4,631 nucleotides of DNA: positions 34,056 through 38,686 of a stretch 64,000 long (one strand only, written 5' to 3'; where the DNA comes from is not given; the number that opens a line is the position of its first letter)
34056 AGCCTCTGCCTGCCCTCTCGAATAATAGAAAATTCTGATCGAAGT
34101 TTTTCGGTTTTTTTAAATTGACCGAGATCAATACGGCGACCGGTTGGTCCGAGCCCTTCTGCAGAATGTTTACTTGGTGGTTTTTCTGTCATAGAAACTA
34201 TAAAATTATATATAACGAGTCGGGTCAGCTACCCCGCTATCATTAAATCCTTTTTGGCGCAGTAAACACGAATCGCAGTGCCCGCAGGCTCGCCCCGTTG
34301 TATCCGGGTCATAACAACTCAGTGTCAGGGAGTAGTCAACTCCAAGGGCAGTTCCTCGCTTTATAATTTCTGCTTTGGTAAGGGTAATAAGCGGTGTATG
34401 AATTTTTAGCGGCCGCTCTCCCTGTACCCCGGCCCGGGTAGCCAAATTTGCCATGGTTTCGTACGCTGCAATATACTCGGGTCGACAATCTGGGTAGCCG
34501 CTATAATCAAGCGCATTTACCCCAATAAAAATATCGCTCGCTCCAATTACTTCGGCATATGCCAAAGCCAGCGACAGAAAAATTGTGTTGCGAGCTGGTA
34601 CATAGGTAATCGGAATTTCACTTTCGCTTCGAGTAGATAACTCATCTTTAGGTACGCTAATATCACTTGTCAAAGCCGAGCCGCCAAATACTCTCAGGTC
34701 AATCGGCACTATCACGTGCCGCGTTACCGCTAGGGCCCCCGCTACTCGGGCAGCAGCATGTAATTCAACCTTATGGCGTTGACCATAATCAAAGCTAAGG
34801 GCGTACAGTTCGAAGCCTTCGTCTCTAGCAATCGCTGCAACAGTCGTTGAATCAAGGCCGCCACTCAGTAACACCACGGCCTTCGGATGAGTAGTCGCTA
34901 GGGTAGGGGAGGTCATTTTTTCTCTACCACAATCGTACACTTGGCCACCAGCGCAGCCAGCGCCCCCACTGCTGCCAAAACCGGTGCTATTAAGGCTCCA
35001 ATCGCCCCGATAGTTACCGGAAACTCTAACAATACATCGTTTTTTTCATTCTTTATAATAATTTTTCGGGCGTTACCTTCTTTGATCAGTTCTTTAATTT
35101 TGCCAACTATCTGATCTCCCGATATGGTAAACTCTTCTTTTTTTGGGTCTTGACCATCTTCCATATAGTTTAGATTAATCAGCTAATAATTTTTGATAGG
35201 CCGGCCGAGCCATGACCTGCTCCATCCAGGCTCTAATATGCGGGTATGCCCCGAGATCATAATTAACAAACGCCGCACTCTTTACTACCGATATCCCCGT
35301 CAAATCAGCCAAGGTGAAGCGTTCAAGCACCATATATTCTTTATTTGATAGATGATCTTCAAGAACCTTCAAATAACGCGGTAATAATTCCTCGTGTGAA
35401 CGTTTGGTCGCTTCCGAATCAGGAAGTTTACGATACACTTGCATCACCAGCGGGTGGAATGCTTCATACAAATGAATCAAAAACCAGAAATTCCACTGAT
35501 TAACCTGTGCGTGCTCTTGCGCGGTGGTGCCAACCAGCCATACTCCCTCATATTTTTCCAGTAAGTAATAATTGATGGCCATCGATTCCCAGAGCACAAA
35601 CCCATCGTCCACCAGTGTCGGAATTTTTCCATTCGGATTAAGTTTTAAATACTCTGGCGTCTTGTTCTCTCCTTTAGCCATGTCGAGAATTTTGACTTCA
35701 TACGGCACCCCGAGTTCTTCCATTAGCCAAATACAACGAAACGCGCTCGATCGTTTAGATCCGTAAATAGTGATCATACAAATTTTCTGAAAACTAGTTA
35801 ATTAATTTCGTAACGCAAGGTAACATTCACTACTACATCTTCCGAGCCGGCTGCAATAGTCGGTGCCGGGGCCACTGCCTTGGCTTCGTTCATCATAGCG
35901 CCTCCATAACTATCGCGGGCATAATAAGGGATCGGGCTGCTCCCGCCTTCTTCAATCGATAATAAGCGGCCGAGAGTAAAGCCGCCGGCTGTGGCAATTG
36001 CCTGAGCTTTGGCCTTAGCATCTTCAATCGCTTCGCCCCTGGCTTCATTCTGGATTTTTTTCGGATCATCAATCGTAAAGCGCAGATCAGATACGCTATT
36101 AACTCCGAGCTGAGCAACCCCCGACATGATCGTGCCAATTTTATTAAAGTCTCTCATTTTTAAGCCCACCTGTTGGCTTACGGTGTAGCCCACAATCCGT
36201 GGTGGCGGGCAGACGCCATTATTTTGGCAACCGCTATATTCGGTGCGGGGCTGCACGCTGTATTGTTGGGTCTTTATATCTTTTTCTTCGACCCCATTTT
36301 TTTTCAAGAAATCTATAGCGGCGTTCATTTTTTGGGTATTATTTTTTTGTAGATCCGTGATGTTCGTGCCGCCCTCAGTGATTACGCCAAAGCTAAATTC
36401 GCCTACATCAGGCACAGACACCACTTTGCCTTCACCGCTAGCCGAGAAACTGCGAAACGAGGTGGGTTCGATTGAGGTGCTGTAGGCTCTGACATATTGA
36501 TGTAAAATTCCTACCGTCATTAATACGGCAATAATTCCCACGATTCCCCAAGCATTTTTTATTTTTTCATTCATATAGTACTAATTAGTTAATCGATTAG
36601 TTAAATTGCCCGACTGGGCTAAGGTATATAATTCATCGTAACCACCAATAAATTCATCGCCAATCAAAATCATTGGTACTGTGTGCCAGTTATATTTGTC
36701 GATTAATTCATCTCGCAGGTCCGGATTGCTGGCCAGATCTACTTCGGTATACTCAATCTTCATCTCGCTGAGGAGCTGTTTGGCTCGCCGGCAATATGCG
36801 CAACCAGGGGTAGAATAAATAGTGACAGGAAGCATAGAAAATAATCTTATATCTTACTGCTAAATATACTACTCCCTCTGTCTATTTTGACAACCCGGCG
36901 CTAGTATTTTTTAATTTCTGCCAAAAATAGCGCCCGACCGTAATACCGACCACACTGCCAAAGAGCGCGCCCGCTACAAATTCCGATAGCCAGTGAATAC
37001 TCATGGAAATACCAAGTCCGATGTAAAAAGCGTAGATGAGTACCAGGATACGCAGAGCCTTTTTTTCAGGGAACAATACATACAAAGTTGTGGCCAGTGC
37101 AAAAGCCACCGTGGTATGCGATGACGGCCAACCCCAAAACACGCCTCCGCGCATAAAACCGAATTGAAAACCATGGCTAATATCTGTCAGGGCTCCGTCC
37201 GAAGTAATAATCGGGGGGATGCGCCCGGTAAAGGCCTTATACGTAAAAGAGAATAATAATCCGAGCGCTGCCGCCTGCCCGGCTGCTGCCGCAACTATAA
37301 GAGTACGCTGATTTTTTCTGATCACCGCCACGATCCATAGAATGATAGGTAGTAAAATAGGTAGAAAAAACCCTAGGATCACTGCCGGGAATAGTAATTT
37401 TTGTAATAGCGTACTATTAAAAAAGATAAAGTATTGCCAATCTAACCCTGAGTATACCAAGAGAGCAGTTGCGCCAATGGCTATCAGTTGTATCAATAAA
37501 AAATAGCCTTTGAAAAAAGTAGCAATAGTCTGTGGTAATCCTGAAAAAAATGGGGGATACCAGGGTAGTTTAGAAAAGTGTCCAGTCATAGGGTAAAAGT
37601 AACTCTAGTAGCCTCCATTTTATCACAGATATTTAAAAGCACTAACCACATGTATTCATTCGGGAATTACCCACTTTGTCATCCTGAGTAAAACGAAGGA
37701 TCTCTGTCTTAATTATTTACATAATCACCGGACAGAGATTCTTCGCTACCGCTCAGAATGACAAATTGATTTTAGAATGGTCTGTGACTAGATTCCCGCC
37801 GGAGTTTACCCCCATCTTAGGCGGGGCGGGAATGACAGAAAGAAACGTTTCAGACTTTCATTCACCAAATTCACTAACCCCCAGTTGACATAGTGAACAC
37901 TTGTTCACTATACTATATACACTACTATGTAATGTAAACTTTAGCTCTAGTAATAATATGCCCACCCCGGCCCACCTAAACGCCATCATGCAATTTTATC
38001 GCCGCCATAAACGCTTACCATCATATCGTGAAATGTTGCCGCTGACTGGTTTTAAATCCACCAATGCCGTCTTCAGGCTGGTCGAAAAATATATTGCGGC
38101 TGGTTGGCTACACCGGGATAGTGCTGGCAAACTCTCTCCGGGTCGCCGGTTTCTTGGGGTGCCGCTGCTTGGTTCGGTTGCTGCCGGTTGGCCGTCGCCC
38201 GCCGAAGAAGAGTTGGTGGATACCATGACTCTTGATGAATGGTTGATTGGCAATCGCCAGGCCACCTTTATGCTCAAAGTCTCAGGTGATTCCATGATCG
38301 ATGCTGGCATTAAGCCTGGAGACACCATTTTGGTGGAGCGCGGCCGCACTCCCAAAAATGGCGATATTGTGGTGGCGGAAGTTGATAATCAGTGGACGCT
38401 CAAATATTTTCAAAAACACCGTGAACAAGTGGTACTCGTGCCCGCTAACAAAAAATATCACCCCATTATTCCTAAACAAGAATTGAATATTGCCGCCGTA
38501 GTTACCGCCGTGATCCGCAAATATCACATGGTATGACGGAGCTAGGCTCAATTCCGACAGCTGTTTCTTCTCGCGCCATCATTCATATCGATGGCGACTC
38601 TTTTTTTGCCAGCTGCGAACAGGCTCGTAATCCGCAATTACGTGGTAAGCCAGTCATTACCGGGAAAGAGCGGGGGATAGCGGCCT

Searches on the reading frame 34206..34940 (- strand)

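Call 43: search_protein_families(library=pfam, proteins=[window:34206-34940:-], max_evalue=0.001)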
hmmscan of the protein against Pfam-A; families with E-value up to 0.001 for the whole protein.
window:34206-34940:- (244 aa): 3 families
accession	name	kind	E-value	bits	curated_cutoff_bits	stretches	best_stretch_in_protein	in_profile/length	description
PF06508.19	QueC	-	2.8e-77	259.4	22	1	20-234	1-208/210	Queuosine biosynthesis protein QueC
PF00733.27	Asn_synthase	-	7.4e-08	32.9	21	1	22-77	21-77/354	Asparagine synthase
PF02568.20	ThiI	-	0.0002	21.5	20.5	0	18-63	3-48/197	Thiamine biosynthesis protein (ThiI)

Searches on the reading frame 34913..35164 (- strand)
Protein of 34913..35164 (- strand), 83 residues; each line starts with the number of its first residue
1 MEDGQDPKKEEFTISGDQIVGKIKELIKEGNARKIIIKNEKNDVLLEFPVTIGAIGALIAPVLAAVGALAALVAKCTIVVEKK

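Call 43: search_protein_families(library=pfam, proteins=[window:34913-35164:-], max_evalue=0.001)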
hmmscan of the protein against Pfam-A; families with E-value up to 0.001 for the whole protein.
window:34913-35164:- (83 aa): 1 family
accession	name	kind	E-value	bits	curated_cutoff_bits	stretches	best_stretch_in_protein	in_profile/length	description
PF14242.11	DUF4342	-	3.9e-28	97.8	25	1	7-82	3-81/81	Domain of unknown function (DUF4342)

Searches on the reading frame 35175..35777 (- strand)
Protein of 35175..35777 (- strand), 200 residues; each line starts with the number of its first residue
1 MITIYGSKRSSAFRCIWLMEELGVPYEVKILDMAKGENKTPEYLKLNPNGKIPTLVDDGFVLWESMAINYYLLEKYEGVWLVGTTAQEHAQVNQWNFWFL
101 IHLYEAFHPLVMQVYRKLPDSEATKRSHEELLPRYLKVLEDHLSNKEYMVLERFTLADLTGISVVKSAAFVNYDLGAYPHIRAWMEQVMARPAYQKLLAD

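Call 52: search_protein_families(library=pfam, proteins=[window:35175-35777:-], max_evalue=0.001)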
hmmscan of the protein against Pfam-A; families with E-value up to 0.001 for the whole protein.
window:35175-35777:- (200 aa): 6 families
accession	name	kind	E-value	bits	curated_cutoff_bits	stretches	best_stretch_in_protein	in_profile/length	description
PF02798.26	GST_N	-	3.5e-21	75.8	20.9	1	9-73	9-75/76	Glutathione S-transferase, N-terminal domain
PF13409.12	GST_N_2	-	4.4e-18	66.1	25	1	12-72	5-67/70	Glutathione S-transferase, N-terminal domain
PF13417.12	GST_N_3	-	5.3e-14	52.7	22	1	13-78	11-73/75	Glutathione S-transferase, N-terminal domain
PF00043.30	GST_C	-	5.5e-14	52.6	20.7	1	108-192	6-93/93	Glutathione S-transferase, C-terminal domain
PF14497.11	GST_C_3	-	2.5e-10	40.9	21.6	1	107-194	4-97/104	Glutathione S-transferase, C-terminal domain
PF13410.11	GST_C_2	-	7.1e-06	26.5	24.9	1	128-186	7-68/69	Glutathione S-transferase, C-terminal domain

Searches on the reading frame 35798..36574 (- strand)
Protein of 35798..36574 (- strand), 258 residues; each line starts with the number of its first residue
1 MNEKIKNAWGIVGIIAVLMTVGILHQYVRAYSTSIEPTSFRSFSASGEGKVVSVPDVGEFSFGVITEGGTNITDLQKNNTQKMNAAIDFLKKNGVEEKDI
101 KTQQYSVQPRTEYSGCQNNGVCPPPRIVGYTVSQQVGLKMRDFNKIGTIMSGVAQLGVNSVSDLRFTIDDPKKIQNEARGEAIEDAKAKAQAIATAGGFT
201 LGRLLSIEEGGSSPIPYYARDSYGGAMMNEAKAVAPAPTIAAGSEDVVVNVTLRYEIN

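Call 52: search_protein_families(library=pfam, proteins=[window:35798-36574:-], max_evalue=0.001)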
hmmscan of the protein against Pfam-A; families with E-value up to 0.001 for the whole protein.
window:35798-36574:- (258 aa): 1 family
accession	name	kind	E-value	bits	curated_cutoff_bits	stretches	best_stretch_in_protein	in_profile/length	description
PF04402.19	SIMPL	-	2.9e-48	165.3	25.2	1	45-255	3-205/205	Protein of unknown function (DUF541)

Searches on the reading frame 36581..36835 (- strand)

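Call 43: search_protein_families(library=pfam, proteins=[window:36581-36835:-], max_evalue=0.001)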
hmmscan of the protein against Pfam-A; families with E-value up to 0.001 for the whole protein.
window:36581-36835:- (84 aa): 5 families
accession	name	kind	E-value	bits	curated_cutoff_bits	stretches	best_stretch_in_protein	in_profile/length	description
PF00462.30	Glutaredoxin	-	4.4e-21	75.3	22.9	1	4-63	1-60/60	Glutaredoxin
PF05768.20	Glrx-like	-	3.1e-06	27.9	26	1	4-60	2-57/77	Glutaredoxin-like domain (DUF836)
PF13417.12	GST_N_3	-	1.2e-05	26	22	1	7-64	2-58/75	Glutathione S-transferase, N-terminal domain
PF02798.26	GST_N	-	0.00011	22.8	20.9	1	3-61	2-62/76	Glutathione S-transferase, N-terminal domain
PF13409.12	GST_N_2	-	0.00012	23.1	25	1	12-61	2-54/70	Glutathione S-transferase, N-terminal domain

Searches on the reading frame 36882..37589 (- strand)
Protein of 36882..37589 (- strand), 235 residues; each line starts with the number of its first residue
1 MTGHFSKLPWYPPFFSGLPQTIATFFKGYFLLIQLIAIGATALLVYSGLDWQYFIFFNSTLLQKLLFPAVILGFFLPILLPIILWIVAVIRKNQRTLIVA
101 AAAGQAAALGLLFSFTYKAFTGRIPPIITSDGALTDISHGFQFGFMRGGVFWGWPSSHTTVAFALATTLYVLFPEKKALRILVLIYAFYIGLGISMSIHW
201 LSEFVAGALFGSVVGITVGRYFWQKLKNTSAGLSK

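Call 52: search_protein_families(library=pfam, proteins=[window:36882-37589:-], max_evalue=0.001)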
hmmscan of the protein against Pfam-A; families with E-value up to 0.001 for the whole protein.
window:36882-37589:- (235 aa): 1 family
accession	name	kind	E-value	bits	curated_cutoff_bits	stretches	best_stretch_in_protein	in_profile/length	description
PF01569.27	PAP2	-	1.8e-10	41.1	27.2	1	106-224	8-127/130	PAP2 superfamily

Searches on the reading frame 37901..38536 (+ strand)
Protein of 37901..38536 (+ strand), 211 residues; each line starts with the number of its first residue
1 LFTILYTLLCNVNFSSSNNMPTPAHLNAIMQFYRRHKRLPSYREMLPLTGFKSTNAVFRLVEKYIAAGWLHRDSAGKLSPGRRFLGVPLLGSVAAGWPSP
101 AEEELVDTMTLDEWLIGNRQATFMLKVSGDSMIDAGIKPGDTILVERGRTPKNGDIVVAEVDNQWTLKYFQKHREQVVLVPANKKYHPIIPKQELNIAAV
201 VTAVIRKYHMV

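Call 52: search_protein_families(library=pfam, proteins=[window:37901-38536:+], max_evalue=0.001)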
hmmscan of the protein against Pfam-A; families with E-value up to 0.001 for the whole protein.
window:37901-38536:+ (211 aa): 1 family
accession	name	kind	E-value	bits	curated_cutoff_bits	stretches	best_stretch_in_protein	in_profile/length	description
PF00717.28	Peptidase_S24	-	2.1e-29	102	23.3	1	88-201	1-115/116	Peptidase S24-like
